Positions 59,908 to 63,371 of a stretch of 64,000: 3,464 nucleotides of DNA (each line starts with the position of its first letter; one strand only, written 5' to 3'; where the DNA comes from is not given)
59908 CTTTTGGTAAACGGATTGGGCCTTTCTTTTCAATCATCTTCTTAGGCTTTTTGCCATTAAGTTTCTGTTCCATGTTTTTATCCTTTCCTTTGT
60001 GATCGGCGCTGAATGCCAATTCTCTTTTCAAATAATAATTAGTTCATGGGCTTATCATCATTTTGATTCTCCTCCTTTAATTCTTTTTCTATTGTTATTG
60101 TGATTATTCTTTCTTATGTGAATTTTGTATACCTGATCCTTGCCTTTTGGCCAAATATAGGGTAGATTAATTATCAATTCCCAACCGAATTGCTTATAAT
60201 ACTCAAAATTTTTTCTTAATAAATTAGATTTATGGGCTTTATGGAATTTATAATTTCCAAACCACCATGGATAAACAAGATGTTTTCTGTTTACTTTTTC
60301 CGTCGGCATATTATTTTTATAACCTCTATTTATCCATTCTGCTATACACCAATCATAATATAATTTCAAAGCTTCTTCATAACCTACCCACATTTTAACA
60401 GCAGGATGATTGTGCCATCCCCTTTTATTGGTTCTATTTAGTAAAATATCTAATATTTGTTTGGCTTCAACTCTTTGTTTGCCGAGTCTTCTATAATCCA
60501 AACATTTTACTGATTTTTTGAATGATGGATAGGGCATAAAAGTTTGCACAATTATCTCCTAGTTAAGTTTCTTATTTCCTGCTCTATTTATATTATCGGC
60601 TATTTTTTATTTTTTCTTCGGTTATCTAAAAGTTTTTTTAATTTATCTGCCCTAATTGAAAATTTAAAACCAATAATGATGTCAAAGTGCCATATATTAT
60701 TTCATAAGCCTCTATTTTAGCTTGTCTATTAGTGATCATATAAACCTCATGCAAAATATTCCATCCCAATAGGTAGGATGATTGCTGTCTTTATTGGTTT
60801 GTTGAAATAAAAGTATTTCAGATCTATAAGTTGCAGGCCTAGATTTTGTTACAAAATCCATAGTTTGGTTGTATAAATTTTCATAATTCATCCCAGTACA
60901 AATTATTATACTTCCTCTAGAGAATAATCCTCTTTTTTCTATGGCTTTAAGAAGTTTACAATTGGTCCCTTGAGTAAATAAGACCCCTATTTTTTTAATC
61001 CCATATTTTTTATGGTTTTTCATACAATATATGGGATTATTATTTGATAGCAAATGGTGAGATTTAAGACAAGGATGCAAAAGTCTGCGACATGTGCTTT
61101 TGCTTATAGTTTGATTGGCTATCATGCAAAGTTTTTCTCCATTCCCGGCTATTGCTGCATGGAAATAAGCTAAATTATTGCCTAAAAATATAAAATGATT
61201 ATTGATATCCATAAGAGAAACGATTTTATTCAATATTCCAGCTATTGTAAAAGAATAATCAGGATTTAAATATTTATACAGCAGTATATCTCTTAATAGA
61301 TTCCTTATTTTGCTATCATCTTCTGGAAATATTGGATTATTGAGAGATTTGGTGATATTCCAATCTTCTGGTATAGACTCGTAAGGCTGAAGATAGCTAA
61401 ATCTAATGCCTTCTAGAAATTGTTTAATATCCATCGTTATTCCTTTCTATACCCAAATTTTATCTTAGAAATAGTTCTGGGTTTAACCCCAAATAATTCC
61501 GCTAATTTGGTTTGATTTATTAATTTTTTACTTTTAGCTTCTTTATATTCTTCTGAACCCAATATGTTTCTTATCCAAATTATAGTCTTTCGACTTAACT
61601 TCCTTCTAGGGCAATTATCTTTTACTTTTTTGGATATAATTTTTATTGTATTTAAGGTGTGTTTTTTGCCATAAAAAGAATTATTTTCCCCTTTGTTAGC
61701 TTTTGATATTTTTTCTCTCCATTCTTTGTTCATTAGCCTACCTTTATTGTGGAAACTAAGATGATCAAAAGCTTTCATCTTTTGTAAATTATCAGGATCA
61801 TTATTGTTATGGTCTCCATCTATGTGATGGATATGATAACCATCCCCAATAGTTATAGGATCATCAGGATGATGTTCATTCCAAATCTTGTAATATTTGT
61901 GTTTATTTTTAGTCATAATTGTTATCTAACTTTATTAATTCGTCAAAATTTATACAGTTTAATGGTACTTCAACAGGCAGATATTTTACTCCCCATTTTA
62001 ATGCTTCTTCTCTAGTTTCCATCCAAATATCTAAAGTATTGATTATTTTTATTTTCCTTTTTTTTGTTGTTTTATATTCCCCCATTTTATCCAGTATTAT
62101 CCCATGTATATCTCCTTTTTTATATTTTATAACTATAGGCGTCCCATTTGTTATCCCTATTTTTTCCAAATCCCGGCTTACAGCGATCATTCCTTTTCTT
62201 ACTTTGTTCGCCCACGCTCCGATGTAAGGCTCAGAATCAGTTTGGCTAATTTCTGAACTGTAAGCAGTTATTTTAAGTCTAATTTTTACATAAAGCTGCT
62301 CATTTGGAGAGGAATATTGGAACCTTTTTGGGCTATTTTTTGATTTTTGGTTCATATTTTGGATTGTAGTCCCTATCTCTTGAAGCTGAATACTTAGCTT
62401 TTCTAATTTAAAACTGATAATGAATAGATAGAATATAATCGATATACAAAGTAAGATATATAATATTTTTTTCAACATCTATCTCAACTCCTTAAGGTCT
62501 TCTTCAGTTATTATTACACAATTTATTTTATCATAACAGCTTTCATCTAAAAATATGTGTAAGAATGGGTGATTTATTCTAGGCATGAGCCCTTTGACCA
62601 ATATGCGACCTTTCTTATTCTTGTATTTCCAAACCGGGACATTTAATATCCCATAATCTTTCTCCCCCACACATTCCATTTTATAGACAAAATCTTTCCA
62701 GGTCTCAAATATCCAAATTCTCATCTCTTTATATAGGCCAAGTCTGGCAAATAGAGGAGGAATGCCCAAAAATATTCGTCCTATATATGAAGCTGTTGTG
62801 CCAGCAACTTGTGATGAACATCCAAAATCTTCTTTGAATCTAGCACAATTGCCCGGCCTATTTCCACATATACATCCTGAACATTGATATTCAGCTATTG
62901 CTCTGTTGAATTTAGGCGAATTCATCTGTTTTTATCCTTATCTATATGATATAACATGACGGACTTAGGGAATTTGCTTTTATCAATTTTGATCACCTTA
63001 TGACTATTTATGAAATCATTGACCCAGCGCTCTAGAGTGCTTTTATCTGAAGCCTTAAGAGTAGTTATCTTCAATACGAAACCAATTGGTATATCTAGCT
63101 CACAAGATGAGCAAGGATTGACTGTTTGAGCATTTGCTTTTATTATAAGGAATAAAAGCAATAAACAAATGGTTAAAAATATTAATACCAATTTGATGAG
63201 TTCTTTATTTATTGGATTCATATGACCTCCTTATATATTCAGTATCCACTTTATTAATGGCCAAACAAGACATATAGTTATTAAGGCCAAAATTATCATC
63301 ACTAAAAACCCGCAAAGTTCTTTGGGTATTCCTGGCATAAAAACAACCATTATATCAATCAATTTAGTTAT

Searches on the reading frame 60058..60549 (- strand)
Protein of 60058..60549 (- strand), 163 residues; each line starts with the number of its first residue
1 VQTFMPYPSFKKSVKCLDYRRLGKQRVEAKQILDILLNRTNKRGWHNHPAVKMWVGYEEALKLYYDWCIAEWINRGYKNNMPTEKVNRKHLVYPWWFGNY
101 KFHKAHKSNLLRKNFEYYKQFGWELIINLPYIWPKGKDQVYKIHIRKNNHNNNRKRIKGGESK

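Call 12: search_protein_families(library=pfam, proteins=[window:60058-60549:-], max_evalue=0.01)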
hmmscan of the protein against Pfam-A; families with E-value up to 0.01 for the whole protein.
window:60058-60549:- (163 aa): 1 family
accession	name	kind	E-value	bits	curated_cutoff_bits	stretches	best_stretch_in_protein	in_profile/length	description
PF03013.19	Pyr_excise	-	1.8e-25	89.6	23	1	1-84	1-80/81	Pyrimidine dimer DNA glycosylase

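Call 13: search_protein_families(library=phrogs, proteins=[window:60058-60549:-], max_evalue=0.001)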
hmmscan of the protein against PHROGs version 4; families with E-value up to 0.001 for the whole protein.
window:60058-60549:- (163 aa): 0 families

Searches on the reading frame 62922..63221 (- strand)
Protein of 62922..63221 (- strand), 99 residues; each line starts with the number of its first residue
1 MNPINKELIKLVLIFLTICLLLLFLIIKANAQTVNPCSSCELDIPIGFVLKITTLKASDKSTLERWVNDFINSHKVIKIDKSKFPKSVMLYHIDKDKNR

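Call 60: find_encoding_contigs(protein=window:62922-63221:-, flank=10000, max_places=3)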
Protein window:62922-63221:- (99 aa): 2 contigs read that carry it; 2 places shown.
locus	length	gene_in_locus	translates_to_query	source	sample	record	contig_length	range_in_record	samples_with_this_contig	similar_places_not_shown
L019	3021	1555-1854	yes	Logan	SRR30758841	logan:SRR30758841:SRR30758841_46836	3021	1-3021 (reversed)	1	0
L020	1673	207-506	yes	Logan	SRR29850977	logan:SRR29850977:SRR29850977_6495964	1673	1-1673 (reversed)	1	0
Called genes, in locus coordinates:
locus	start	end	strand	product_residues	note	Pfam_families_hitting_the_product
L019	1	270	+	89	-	?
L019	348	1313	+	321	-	-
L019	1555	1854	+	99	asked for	-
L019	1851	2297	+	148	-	-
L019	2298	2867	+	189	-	-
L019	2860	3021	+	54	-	?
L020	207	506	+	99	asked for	-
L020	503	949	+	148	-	-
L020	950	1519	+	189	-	-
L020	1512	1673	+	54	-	?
